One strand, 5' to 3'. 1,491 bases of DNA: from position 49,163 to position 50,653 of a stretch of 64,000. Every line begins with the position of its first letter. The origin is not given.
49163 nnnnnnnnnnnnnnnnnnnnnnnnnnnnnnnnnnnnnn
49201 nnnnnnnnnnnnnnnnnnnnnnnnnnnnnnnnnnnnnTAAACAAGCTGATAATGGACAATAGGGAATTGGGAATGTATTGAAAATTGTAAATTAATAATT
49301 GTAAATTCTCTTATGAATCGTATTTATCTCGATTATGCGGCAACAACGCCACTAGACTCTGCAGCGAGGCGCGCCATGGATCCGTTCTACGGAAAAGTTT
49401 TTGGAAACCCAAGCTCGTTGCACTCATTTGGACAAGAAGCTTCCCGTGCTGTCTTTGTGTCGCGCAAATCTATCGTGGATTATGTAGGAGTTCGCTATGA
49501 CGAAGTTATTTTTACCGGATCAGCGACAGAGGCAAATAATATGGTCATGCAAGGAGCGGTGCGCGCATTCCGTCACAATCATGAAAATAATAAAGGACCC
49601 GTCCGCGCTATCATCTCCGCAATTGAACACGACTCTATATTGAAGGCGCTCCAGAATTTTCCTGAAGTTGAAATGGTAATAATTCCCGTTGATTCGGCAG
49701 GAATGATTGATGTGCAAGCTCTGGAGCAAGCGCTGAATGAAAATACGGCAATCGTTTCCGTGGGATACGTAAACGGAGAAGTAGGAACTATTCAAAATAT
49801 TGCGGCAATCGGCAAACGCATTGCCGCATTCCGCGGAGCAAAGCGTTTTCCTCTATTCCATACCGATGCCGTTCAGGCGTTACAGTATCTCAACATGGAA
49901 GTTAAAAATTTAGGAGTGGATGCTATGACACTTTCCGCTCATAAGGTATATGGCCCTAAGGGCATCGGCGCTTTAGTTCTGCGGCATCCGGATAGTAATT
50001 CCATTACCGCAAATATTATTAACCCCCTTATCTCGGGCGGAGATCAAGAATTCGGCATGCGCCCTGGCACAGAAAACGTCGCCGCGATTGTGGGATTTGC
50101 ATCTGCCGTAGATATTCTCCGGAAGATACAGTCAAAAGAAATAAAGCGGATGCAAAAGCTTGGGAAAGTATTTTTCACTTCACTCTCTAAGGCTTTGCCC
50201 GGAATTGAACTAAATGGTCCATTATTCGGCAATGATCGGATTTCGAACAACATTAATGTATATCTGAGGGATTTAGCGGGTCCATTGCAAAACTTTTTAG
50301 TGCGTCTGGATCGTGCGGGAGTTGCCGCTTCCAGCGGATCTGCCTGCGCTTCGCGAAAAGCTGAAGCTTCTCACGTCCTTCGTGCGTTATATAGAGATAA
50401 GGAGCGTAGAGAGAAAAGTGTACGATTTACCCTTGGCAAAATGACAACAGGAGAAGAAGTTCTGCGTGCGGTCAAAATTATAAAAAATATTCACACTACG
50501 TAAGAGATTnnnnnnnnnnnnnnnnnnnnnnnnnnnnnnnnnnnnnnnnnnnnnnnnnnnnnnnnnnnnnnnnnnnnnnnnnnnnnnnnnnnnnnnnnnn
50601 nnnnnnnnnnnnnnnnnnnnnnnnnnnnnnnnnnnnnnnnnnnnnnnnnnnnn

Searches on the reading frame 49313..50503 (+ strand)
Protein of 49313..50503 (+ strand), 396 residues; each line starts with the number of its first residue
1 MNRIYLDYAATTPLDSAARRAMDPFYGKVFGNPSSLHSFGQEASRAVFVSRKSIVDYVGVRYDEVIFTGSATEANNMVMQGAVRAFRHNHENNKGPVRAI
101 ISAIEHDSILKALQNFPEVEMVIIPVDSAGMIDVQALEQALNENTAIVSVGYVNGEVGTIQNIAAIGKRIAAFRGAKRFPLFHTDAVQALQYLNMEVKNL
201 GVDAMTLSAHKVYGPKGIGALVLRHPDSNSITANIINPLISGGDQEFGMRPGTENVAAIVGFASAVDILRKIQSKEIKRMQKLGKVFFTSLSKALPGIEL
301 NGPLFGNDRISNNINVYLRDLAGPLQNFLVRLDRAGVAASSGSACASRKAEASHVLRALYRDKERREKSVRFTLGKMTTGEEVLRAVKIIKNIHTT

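Call 11: search_protein_families(library=pfam, max_evalue=0.00001, proteins=[window:49313-50503:+])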
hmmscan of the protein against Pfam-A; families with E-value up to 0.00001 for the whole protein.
window:49313-50503:+ (396 aa): 1 family
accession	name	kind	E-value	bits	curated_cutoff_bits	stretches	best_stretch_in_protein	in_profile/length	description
PF00266.25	Aminotran_5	-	1.7e-59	202.1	21.5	1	4-383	1-368/371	Aminotransferase class-V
